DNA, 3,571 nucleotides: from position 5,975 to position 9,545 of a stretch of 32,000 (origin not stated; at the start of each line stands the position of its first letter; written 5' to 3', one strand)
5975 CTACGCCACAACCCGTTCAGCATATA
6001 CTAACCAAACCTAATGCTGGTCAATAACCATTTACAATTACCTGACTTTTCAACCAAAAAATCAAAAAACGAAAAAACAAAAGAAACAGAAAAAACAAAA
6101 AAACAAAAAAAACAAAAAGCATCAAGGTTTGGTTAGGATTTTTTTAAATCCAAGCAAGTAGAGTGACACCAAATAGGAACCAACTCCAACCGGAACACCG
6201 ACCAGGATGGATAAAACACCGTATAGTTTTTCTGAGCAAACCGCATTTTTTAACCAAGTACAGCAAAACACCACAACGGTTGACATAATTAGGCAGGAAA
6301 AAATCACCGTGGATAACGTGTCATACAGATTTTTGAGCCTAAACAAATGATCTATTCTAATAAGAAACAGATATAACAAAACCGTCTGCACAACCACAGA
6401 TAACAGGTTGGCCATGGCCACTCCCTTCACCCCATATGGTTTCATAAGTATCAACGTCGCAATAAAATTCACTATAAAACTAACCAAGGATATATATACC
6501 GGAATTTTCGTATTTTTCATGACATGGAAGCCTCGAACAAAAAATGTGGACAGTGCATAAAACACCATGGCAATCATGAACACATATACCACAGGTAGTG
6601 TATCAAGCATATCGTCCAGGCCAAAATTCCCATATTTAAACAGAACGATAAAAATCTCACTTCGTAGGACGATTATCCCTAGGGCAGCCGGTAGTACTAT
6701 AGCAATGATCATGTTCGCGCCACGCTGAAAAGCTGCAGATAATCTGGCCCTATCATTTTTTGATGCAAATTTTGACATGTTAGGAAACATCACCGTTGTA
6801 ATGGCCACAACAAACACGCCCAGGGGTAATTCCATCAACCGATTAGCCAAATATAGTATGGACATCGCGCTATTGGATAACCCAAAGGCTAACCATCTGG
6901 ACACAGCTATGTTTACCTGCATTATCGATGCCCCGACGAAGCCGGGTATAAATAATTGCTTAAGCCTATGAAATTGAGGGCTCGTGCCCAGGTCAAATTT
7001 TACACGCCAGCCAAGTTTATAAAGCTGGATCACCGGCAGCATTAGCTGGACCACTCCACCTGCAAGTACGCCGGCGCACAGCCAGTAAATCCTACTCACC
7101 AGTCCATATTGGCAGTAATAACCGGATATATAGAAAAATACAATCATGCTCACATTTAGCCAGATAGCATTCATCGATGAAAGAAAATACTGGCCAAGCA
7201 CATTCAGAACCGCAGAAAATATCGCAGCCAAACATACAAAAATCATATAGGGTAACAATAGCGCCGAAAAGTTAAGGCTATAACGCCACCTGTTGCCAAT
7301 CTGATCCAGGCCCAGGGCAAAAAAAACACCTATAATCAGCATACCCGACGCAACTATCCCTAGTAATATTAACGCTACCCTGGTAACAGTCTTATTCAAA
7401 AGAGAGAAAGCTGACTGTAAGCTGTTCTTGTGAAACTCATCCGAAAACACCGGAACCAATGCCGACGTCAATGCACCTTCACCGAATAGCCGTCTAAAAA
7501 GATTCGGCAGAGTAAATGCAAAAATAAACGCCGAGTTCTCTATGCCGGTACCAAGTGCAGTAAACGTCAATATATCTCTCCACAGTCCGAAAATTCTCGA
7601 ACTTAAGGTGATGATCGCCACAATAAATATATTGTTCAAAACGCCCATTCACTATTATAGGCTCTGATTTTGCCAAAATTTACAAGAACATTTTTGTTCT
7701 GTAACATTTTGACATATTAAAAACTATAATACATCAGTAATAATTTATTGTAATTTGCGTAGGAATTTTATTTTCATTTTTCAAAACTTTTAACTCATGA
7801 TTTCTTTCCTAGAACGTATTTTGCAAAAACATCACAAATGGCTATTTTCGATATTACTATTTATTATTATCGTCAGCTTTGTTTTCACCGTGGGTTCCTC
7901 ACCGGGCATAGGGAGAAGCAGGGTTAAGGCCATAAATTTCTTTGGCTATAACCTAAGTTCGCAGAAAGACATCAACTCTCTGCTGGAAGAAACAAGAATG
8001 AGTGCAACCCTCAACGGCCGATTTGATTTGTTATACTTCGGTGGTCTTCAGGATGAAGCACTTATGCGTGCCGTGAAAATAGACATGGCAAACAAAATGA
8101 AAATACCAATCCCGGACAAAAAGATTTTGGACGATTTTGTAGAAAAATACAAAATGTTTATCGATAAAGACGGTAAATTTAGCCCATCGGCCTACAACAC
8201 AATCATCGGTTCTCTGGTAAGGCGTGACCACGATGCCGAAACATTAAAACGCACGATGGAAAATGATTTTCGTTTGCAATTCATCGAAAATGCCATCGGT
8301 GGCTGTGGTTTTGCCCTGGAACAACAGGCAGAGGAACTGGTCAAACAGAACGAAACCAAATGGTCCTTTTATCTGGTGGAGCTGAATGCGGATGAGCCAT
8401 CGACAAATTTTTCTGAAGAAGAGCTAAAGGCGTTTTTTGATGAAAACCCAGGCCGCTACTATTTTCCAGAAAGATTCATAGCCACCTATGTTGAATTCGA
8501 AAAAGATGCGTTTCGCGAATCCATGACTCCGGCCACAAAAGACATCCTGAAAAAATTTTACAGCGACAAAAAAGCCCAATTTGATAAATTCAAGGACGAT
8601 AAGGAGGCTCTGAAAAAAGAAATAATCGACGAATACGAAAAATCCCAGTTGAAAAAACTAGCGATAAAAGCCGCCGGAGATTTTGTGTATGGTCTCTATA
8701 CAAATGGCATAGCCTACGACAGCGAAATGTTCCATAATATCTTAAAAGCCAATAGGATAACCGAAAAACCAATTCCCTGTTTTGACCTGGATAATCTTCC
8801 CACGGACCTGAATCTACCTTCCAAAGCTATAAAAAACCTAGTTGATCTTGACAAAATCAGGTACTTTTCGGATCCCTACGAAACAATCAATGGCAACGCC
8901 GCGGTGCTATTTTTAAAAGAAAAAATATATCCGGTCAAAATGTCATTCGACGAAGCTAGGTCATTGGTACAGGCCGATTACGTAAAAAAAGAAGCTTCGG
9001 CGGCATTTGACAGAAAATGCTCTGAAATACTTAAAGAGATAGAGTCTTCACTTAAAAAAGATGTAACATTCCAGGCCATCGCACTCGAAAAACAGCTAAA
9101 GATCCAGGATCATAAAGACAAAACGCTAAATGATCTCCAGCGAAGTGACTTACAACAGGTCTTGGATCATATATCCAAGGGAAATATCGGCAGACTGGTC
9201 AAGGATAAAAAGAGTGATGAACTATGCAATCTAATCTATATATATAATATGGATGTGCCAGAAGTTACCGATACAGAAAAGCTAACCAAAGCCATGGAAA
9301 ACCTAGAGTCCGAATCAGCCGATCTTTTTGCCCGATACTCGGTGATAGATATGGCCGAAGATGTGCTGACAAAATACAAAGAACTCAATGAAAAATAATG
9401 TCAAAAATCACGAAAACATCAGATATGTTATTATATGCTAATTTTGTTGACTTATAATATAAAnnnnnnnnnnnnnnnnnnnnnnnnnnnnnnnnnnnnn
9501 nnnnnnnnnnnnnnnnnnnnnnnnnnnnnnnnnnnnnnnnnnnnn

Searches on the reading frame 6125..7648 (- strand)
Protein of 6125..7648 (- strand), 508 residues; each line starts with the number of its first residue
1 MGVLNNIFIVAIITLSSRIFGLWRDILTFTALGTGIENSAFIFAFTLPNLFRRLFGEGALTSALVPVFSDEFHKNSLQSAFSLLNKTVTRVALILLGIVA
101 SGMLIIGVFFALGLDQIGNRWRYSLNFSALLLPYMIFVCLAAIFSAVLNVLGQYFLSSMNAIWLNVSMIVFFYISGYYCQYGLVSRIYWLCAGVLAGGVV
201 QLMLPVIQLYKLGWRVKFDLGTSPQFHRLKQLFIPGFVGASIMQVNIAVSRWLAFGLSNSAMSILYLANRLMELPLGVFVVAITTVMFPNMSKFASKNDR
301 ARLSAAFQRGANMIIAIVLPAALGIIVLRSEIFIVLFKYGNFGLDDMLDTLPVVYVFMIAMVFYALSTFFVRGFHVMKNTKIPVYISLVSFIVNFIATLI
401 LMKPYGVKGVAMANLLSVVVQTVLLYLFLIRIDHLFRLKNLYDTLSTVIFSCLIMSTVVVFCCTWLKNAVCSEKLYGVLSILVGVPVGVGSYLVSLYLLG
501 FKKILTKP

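Call 33: search_protein_families(library=pfam, proteins=[window:6125-7648:-], max_evalue=0.001)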
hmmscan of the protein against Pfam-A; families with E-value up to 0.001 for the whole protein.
window:6125-7648:- (508 aa): 3 families
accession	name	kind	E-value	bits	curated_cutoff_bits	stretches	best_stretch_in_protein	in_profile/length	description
PF03023.19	MurJ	-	3.6e-89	299.9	27.4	1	30-466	3-436/451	Lipid II flippase MurJ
PF13440.11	Polysacc_synt_3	-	4.8e-05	23.2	23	1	192-337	137-284/293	Polysaccharide biosynthesis protein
PF01554.23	MatE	-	0.00022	21.4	24.9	1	248-397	14-158/161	MatE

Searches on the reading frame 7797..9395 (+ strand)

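Call 33: search_protein_families(library=pfam, proteins=[window:7797-9395:+], max_evalue=0.001)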
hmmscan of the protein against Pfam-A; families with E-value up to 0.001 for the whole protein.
window:7797-9395:+ (533 aa): 3 families
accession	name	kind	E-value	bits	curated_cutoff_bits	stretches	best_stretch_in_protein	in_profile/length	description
PF13624.11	SurA_N_3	-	1.3e-06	28.8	27.2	1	8-138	4-139/162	SurA-like N-terminal domain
PF13145.12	Rotamase_2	-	5.5e-06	27.6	27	0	247-388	2-120/121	PPIC-type PPIASE domain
PF13623.11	SurA_N_2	-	0.00031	21.1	28.5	0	5-136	1-144/145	SurA-like N-terminal domain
